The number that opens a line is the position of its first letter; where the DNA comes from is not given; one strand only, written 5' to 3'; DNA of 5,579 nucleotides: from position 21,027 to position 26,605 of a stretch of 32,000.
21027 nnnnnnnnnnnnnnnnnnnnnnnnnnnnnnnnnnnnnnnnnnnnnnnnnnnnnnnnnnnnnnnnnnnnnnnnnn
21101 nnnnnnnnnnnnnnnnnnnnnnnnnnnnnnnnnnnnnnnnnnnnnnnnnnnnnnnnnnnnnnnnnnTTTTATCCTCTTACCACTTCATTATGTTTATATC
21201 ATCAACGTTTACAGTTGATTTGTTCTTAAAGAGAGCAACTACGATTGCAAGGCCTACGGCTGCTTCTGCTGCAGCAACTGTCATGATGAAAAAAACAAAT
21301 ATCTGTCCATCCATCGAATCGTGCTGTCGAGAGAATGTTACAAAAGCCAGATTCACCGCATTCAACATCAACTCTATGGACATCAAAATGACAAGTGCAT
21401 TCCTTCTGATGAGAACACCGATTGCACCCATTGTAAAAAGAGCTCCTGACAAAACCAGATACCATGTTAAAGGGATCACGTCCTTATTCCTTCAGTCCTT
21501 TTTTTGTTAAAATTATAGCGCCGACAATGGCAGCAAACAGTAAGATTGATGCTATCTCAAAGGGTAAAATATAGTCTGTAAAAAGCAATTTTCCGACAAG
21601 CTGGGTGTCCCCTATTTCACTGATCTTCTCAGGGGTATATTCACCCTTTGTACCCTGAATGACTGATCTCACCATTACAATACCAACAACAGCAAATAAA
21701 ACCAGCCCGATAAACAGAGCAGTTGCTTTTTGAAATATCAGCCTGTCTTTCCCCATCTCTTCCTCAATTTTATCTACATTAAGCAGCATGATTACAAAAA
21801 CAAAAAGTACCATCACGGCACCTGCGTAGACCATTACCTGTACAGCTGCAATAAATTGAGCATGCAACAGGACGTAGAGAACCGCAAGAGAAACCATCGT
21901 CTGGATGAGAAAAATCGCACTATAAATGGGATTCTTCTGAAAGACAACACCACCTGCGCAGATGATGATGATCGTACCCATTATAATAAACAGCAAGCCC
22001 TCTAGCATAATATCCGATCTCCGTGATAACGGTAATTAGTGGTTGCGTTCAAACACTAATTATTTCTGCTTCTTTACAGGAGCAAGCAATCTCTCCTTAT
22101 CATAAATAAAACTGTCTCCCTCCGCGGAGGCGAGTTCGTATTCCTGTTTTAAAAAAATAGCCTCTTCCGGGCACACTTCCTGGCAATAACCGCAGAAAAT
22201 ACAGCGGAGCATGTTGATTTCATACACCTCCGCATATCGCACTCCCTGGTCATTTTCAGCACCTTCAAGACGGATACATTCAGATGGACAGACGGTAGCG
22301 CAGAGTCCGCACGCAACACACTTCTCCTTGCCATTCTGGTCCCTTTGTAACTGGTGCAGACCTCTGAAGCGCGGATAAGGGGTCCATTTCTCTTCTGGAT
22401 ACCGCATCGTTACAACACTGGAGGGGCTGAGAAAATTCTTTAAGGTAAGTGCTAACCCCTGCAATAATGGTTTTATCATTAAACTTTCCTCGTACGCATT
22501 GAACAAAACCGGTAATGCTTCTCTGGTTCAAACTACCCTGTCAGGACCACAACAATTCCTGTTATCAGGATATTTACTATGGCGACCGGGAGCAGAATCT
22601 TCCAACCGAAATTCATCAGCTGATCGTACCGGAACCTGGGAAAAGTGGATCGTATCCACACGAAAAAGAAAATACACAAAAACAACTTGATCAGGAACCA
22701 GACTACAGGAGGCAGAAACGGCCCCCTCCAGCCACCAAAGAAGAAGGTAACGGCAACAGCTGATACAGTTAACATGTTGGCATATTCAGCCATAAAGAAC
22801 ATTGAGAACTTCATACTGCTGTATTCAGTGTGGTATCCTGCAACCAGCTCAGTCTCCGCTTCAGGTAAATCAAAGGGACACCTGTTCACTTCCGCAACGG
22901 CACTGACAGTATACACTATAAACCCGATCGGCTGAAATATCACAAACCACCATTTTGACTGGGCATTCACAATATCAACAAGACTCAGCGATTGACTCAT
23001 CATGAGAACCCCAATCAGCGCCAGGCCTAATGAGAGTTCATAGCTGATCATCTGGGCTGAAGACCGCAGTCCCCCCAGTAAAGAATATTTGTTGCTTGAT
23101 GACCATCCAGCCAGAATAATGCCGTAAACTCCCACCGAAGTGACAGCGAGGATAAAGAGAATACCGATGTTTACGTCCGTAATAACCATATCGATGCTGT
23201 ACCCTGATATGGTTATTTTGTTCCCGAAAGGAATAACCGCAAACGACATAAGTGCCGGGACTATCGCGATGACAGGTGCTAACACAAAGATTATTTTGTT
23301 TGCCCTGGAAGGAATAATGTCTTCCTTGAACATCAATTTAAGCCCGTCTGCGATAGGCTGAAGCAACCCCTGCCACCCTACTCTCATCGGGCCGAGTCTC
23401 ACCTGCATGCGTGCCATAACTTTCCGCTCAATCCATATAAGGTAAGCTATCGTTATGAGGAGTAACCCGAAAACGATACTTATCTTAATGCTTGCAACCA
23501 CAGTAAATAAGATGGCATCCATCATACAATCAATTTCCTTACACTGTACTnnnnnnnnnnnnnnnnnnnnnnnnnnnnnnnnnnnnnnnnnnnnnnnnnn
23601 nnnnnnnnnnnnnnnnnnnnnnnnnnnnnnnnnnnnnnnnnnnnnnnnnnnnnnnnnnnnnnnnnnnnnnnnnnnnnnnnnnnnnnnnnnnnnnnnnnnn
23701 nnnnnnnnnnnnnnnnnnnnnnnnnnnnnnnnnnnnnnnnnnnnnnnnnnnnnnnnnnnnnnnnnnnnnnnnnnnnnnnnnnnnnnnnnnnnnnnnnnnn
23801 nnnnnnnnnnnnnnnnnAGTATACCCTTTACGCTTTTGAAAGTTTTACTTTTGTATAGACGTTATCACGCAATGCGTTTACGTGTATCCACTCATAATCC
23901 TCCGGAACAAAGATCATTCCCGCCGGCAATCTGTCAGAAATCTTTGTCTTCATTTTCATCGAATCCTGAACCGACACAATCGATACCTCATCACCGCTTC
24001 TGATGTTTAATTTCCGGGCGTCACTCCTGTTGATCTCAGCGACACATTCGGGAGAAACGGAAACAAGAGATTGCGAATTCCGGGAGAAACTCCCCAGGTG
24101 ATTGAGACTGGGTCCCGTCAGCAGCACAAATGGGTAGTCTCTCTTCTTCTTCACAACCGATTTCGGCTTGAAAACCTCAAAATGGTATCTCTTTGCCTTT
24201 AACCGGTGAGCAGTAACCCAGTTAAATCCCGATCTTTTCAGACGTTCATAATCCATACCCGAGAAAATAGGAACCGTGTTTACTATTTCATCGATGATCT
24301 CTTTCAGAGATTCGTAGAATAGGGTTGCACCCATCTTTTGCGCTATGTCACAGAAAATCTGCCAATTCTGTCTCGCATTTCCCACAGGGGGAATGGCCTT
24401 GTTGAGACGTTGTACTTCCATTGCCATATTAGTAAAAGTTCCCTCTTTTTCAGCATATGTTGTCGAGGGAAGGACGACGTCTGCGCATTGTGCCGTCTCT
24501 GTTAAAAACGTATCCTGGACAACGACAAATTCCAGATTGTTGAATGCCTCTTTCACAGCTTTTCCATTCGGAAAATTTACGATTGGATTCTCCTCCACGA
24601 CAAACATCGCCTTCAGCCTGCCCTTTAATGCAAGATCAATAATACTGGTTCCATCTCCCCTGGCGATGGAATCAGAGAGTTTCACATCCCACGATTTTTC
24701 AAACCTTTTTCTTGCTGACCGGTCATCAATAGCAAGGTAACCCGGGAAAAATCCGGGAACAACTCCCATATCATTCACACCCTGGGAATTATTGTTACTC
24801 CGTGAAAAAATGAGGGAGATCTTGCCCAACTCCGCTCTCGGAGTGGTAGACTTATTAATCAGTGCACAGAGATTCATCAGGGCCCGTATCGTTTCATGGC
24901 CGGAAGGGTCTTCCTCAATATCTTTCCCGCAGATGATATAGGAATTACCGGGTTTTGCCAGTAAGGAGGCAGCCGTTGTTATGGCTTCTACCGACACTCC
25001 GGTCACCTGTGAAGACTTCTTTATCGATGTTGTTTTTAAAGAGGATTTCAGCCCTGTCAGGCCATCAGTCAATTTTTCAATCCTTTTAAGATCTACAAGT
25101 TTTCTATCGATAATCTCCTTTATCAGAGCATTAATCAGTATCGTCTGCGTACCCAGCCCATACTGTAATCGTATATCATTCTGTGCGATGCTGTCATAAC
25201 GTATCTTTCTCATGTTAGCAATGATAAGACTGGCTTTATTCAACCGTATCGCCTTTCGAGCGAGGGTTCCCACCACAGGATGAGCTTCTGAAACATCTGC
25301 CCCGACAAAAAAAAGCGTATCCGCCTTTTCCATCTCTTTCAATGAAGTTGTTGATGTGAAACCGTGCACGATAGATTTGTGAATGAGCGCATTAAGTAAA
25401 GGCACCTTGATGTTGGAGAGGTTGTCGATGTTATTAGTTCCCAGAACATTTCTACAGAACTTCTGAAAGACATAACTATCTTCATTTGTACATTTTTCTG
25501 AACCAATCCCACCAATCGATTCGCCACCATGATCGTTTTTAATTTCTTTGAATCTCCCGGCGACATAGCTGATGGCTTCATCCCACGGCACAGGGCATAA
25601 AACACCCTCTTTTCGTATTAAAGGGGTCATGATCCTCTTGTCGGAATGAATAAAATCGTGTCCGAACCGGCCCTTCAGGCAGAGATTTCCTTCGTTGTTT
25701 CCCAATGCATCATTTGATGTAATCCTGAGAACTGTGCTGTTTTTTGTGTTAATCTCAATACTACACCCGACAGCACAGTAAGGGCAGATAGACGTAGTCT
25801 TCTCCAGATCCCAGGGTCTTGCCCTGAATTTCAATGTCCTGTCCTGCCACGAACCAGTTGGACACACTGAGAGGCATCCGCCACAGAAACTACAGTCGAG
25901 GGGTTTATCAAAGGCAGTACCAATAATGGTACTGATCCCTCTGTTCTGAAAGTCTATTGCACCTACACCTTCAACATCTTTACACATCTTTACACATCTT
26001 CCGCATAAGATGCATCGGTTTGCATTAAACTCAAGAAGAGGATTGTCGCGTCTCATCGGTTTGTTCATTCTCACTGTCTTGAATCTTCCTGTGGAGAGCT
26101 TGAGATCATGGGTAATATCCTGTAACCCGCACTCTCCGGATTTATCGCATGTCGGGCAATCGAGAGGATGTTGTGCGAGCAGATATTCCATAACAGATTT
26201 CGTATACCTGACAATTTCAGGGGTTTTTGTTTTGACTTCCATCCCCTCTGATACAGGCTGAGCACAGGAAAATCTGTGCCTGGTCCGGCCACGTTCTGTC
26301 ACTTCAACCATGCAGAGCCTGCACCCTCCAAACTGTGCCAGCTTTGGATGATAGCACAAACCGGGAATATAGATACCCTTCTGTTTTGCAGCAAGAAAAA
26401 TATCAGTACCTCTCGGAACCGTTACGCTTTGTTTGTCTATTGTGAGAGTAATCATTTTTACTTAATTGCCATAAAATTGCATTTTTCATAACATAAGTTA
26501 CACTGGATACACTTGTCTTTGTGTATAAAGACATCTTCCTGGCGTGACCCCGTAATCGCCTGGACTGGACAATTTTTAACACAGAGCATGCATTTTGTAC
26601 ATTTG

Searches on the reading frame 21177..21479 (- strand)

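Call 75: search_protein_families(library=pfam, proteins=[window:21177-21479:-], max_evalue=0.00001)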
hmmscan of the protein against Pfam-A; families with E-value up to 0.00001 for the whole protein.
window:21177-21479:- (100 aa): 1 family
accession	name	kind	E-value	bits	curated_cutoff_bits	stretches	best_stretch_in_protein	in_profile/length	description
PF00420.29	Oxidored_q2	-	8.1e-33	112.5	26.1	1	6-100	1-95/95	NADH-ubiquinone/plastoquinone oxidoreductase chain 4L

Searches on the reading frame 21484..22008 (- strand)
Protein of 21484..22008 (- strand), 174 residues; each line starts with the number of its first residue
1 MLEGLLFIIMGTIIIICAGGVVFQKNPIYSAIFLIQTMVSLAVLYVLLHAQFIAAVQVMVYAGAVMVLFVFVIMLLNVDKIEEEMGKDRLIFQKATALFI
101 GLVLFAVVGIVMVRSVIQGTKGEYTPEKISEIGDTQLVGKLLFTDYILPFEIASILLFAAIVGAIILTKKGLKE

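Call 75: search_protein_families(library=pfam, proteins=[window:21484-22008:-], max_evalue=0.00001)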
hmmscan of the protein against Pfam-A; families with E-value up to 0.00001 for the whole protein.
window:21484-22008:- (174 aa): 1 family
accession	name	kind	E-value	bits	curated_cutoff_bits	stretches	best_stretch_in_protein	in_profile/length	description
PF00499.25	Oxidored_q3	-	9.8e-43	145.8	33.2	1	18-167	2-146/146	NADH-ubiquinone/plastoquinone oxidoreductase chain 6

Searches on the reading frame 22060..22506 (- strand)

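Call 4: search_protein_families(library=pfam, proteins=[window:22060-22506:-], max_evalue=0.01)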
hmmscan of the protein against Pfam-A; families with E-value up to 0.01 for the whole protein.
window:22060-22506:- (148 aa): 15 families
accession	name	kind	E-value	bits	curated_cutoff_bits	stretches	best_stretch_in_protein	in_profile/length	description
PF00037.32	Fer4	-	9.4e-14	51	21.1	2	95-117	1-23/24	4Fe-4S binding domain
PF12838.12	Fer4_7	-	4.4e-11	43.5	27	1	62-116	1-52/52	4Fe-4S dicluster domain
PF14697.11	Fer4_21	-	1.6e-09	38.2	35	1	60-80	38-59/59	4Fe-4S dicluster domain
PF13183.11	Fer4_8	-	4e-09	37.3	27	2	57-76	48-67/68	4Fe-4S dicluster domain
PF13484.11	Fer4_16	-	6.6e-09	36.9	30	2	101-138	1-37/66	4Fe-4S double cluster binding domain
PF13237.11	Fer4_10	-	1.4e-08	34.9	25.5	1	59-113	5-53/53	4Fe-4S dicluster domain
PF13187.11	Fer4_9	-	6.5e-08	32.9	27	2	62-117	1-52/52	4Fe-4S dicluster domain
PF12797.12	Fer4_2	-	1.1e-07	31.8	24.5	2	61-75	8-22/22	4Fe-4S binding domain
PF13534.11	Fer4_17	-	2.5e-07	31.6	22.2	1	56-76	39-59/61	4Fe-4S dicluster domain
PF12837.12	Fer4_6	-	3.1e-07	30.5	25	2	96-117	3-24/24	4Fe-4S binding domain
PF25160.1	LdpA_Fe-S-bd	-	7.7e-06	26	27.6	1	59-79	24-44/49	LdpA Fe-S cluster-binding domain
PF13746.11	Fer4_18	-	0.0019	18.8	27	0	54-76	52-74/114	4Fe-4S dicluster domain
PF12798.12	Fer4_3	-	0.0029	18.8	27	0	102-116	1-15/15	4Fe-4S binding domain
PF12800.12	Fer4_4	-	0.0034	18.1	24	0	61-74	2-15/17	4Fe-4S binding domain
PF17179.9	Fer4_22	-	0.0036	18.6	27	0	52-76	68-94/95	4Fe-4S dicluster domain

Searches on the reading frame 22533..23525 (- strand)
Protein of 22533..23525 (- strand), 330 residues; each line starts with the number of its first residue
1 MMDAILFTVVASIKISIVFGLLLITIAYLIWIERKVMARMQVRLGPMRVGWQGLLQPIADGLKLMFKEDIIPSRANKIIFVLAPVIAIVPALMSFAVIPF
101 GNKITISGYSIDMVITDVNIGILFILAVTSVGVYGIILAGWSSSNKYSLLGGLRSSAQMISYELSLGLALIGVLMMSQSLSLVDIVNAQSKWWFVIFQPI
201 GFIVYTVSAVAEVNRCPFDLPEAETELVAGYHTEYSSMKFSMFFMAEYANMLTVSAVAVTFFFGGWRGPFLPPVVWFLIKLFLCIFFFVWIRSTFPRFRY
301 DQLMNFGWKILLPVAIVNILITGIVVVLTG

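Call 4: search_protein_families(library=pfam, proteins=[window:22533-23525:-], max_evalue=0.01)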
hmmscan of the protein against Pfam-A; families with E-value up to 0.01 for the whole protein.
window:22533-23525:- (330 aa): 1 family
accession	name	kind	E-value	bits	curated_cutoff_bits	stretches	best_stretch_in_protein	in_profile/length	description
PF00146.26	NADHdh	-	1.2e-132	442.2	27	1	14-322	2-297/298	NADH dehydrogenase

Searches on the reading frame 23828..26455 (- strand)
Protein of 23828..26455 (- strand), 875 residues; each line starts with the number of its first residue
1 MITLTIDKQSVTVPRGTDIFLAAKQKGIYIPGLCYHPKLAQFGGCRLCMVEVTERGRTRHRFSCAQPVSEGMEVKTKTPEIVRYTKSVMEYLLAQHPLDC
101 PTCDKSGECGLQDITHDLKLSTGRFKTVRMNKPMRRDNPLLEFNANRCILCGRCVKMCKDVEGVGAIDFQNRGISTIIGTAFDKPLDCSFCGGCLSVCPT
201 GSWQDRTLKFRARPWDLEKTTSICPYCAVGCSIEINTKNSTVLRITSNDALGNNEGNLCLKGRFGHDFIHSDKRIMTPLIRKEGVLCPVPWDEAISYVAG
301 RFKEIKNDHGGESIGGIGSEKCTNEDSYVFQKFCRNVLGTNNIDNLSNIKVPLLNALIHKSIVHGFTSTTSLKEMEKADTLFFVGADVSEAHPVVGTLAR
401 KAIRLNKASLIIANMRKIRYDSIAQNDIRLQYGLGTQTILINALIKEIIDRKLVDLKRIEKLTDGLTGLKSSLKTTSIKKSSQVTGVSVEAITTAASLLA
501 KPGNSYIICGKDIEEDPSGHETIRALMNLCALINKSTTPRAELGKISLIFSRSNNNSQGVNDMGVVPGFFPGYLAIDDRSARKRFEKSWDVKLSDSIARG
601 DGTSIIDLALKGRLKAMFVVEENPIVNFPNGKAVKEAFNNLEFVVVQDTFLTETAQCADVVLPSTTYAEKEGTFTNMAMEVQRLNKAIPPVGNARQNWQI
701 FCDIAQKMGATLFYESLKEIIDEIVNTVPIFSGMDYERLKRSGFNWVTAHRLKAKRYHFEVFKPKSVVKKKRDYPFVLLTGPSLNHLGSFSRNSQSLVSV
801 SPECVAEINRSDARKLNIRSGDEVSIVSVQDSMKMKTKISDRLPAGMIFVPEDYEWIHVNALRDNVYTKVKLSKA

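Call 4: search_protein_families(library=pfam, proteins=[window:23828-26455:-], max_evalue=0.01)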
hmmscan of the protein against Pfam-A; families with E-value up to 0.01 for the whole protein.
window:23828-26455:- (875 aa): 16 families
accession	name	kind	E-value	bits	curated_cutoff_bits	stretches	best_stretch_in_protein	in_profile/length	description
PF00384.28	Molybdopterin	-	3.3e-56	191.3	24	1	274-706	1-352/353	Molybdopterin oxidoreductase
PF13510.11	Fer2_4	-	2.7e-17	63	22.8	1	1-78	3-81/82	2Fe-2S iron-sulfur cluster binding domain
PF04879.21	Molybdop_Fe4S4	-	3.1e-15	56.3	22.7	1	219-271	3-55/55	Molybdopterin oxidoreductase Fe4S4 domain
PF10588.14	NADH-G_4Fe-4S_3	-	6.6e-15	54.8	27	1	86-121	2-37/40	NADH-ubiquinone oxidoreductase-G iron-sulfur binding region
PF01568.27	Molydop_binding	-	1.4e-13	51.3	26.8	1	776-862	1-92/110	Molydopterin dinucleotide binding domain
PF22117.2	Fer4_Nqo3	-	1.1e-12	48.4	27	1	139-202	2-65/67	NADH-quinone oxidoreductase subunit 3, ferredoxin-like domain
PF12838.12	Fer4_7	-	2.2e-08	34.9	27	1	147-201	1-51/52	4Fe-4S dicluster domain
PF14697.11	Fer4_21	-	1.3e-06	28.8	35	1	144-200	4-53/59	4Fe-4S dicluster domain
PF00111.32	Fer2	-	1.6e-05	25.1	21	1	7-55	6-50/77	2Fe-2S iron-sulfur cluster binding domain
PF00037.32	Fer4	-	5.5e-05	23.2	21.1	1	142-158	2-18/24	4Fe-4S binding domain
PF13187.11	Fer4_9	-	7.7e-05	23.1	27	1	147-201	1-50/52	4Fe-4S dicluster domain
PF13237.11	Fer4_10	-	0.00069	19.9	25.5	1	143-199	4-53/53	4Fe-4S dicluster domain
PF22151.2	Fer4_NDSU1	-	0.00095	19.1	23.8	1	218-267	2-51/51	NADH-ubiquinone oxidoreductase NDSU1/NuoG-like, 4Fe-4S domain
PF13183.11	Fer4_8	-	0.0011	19.9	27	1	145-201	2-67/68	4Fe-4S dicluster domain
PF12797.12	Fer4_2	-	0.0014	18.9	24.5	1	142-159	4-21/22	4Fe-4S binding domain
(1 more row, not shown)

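Call 5: search_protein_families(library=ncbifam, proteins=[window:23828-26455:-], max_evalue=0.01)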
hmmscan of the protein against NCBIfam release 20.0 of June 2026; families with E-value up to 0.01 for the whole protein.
window:23828-26455:- (875 aa): 47 families (the best 25 are shown)
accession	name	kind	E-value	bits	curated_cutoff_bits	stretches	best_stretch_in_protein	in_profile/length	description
TIGR01591.1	Fdh-alpha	equivalog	2.4e-149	498.5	666.25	1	223-865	2-655/672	formate dehydrogenase subunit alpha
TIGR01973.1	NuoG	equivalog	8.1e-132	441.1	470.05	1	4-701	1-603/606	NADH-quinone oxidoreductase subunit NuoG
NF005895.0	PRK07860.1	equivalog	7.8e-113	378.1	802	1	1-860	17-786/811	NADH-quinone oxidoreductase subunit G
NF047855.1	AssmNtatRedNasC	equivalog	3.3e-99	333.1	1100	1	220-854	21-676/708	assimilatory nitrate reductase catalytic subunit NasC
NF006305.0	PRK08493.1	equivalog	4.5e-66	223.5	591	1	1-456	1-450/819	NADH-quinone oxidoreductase subunit G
NF041323.1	Nitr_red_NasA_Halo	equivalog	5.4e-61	207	1000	1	227-758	3-528/673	assimilatory nitrate reductase NasA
NF040763.1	FeFe_hydrog_A6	exception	2.3e-59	201.3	765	1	2-206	1-208/571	NADH-dependent [FeFe] hydrogenase, group A6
TIGR01706.1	NAPA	equivalog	1.4e-49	169.2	930.55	3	220-463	43-291/830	periplasmic nitrate reductase subunit alpha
NF010055.0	PRK13532.1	equivalog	1.5e-49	169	904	3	220-463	43-291/830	nitrate reductase catalytic subunit NapA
NF005745.0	PRK07569.1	equivalog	3.9e-48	163.9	333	1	2-205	4-209/238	bidirectional hydrogenase complex protein HoxU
NF012032.0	PRK15488.1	equivalog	2.2e-42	145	694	1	218-715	42-534/759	thiosulfate reductase PhsA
TIGR01553.1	formate-DH-alph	equivalog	7.5e-35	120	814.2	3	218-460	43-301/1009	formate dehydrogenase-N subunit alpha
TIGR01701.1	Fdhalpha-like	subfamily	6.2e-31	107.3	582.15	1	273-829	98-685/744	FdhF/YdeP family oxidoreductase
NF040762.1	Hydr_FeFe_Clost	exception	7.5e-31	107.4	900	1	3-206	2-207/572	ferredoxin hydrogenase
NF041513.1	formate_DH_Act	exception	2e-30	105.4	1400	2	208-454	30-286/1067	formate dehydrogenase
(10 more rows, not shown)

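Call 52: search_solved_structures(query=window:23828-26455:-, max_evalue=1e-20, show_alignments=1)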
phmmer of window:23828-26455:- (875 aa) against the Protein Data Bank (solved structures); distinct sequences matched with E-value up to 1e-20: 64 (the best 60 are shown).
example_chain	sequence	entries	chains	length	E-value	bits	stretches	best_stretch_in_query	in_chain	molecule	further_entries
9wxb_B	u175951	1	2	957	5.8e-124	418.4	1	2-852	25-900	Formate dehydrogenase alpha subunit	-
8rqz_C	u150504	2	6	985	1.9e-121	410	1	213-852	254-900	Probable oxidoreductase YjgC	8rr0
9gzq_A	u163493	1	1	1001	2.1e-121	409.9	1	213-852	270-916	Probable oxidoreductase YjgC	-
6tg9_A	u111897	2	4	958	3.9e-121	409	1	2-851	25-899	Formate dehydrogenase subunit alpha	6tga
7vw6_A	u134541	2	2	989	3.9e-110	372.6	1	4-862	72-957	Formate dehydrogenase | Tungsten-containing formate dehydrogenase alpha subunit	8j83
7e5z_A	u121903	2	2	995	4e-110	372.6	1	4-862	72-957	Formate dehydrogenase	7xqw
9t1s_L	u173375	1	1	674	9.5e-102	344.8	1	218-861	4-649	formate dehydrogenase (coenzyme F420)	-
7qv7_S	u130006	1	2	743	8.6e-101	341.7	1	218-746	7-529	Hydrogen dependent carbon dioxide reductase subunit FdhF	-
1aa6_A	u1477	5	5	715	1.7e-97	330.8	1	218-856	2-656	FORMATE DEHYDROGENASE H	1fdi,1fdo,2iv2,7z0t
7bkb_D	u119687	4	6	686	1.9e-85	290.9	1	221-853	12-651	Formate dehydrogenase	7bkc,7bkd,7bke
8e9g_G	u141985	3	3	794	5e-81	276.3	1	1-411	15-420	NADH-quinone oxidoreductase subunit G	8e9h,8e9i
6gcs_A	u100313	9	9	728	1.8e-75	257.9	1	2-403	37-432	75-KDA PROTEIN (NUAM) | Subunit NUAM of NADH:Ubiquinone Oxidoreductase (Complex I) | NADH-ubiquinone oxidoreductase 78 kDa subunit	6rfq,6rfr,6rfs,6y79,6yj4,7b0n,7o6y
9iho_G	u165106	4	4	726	6e-74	252.9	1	2-401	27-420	NUAM (75 kDa) subunit of mitochondrial NADH:ubiquinone oxidoreductase (Complex I)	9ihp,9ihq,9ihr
7zm7_A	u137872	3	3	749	1.4e-73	251.7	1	2-401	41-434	NADH-ubiquinone oxidoreductase-like protein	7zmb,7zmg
9bov_A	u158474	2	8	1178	3.2e-73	250.5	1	93-565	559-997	Molybdopterin oxidoreductase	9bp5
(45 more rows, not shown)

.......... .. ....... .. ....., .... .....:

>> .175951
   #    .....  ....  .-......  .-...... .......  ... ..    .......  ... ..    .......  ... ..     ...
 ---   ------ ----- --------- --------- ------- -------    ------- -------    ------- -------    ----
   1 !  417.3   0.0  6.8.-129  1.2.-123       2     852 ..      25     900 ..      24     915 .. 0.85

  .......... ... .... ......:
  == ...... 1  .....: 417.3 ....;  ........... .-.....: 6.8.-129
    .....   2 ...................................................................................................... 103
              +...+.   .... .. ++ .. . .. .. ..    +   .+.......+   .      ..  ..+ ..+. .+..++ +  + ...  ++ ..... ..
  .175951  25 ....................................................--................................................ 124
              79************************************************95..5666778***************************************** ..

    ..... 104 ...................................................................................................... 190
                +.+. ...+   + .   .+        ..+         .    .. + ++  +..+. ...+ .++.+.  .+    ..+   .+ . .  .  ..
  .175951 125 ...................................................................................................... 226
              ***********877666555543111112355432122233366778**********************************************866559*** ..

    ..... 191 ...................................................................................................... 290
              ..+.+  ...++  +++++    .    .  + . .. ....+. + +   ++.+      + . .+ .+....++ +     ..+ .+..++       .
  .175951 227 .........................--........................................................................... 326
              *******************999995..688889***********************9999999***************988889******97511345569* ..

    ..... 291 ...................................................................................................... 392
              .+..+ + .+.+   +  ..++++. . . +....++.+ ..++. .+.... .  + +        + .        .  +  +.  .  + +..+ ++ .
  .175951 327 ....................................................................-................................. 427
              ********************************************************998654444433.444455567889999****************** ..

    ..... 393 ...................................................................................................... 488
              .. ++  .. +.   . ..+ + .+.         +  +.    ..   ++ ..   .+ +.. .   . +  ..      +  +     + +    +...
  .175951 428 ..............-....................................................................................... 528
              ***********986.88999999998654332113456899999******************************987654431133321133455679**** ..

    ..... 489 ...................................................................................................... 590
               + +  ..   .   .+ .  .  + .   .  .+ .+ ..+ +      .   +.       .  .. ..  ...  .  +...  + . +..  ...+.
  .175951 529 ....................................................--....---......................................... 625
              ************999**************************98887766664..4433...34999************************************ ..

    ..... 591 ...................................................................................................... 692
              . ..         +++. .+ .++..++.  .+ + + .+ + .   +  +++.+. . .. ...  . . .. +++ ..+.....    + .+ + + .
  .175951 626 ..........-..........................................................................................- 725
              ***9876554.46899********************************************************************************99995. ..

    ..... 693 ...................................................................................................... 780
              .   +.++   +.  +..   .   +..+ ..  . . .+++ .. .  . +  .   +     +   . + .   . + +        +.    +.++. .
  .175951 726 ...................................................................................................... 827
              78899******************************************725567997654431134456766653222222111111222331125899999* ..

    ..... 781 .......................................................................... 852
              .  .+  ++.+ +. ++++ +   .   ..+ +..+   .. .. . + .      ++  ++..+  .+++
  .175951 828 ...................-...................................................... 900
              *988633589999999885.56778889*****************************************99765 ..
